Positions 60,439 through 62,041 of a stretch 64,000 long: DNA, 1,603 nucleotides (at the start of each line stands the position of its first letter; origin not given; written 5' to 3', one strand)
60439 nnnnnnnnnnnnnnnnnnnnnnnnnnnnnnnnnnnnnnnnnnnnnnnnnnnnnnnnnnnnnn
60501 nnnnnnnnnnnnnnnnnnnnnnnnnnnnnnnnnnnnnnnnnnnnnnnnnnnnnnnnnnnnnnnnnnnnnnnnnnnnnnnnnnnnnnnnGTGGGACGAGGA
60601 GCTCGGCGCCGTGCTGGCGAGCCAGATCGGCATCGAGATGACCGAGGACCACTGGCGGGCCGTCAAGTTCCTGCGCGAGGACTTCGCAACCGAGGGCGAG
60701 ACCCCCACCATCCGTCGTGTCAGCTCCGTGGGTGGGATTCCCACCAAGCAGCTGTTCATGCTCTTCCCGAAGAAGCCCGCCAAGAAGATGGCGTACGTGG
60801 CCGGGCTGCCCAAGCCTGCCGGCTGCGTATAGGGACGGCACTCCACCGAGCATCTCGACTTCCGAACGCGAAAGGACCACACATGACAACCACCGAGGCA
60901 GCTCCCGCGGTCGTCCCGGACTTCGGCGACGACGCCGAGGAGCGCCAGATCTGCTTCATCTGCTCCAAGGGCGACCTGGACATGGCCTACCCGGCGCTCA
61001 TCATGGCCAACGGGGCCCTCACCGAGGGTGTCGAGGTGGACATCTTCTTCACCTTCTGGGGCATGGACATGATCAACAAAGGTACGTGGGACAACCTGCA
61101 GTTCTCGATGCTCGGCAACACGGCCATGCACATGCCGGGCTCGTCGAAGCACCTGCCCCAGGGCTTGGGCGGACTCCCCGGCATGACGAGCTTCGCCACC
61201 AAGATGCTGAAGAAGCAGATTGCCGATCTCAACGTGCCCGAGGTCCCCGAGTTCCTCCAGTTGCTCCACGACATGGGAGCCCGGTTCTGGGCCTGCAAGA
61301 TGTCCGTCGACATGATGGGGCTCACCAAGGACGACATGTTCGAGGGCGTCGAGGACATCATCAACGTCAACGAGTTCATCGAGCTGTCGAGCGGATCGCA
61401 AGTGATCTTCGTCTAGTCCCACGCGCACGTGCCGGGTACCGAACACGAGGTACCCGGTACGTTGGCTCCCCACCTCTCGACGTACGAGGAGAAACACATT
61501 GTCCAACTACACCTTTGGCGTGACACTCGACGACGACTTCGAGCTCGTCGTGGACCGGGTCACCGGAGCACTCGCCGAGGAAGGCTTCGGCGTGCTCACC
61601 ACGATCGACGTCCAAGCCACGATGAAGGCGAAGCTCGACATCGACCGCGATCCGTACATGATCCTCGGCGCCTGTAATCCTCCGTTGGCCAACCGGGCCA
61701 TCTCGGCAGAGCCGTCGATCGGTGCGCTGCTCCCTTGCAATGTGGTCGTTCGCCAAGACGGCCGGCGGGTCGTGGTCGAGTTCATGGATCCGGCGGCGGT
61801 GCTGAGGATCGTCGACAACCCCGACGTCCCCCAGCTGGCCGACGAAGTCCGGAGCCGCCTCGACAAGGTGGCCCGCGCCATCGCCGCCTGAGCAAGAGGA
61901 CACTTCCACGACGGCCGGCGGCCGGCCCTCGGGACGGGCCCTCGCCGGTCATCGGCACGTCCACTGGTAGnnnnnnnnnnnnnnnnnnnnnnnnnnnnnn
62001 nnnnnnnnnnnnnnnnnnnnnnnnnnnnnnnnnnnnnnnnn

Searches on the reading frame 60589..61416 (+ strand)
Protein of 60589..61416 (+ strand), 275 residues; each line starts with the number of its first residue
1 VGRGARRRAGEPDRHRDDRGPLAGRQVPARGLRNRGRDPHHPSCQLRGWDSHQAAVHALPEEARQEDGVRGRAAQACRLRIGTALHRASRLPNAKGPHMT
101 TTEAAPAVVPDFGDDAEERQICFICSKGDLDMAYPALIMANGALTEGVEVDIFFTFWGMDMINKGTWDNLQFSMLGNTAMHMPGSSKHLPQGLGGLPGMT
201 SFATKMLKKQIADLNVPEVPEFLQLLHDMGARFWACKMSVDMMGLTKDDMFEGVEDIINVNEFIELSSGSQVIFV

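Call 22: search_protein_families(library=pfam, proteins=[window:60589-61416:+], max_evalue=0.00001)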
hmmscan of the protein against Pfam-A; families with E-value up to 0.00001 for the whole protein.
window:60589-61416:+ (275 aa): 2 families
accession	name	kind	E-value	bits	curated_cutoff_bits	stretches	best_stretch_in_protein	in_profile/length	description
PF13686.11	DrsE_2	-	9.9e-36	123.5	25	1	119-271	3-152/156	DsrE/DsrF/DrsH-like family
PF02635.20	DsrE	-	7.8e-09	36.2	22.7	0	206-265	45-105/116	DsrE/DsrF-like family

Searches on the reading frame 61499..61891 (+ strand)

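Call 22: search_protein_families(library=pfam, proteins=[window:61499-61891:+], max_evalue=0.00001)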
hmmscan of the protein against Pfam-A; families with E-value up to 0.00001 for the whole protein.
window:61499-61891:+ (130 aa): 1 family
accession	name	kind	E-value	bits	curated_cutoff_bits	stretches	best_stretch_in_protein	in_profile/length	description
PF03625.19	DUF302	-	8.7e-26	90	23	1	36-98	1-63/63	Domain of unknown function DUF302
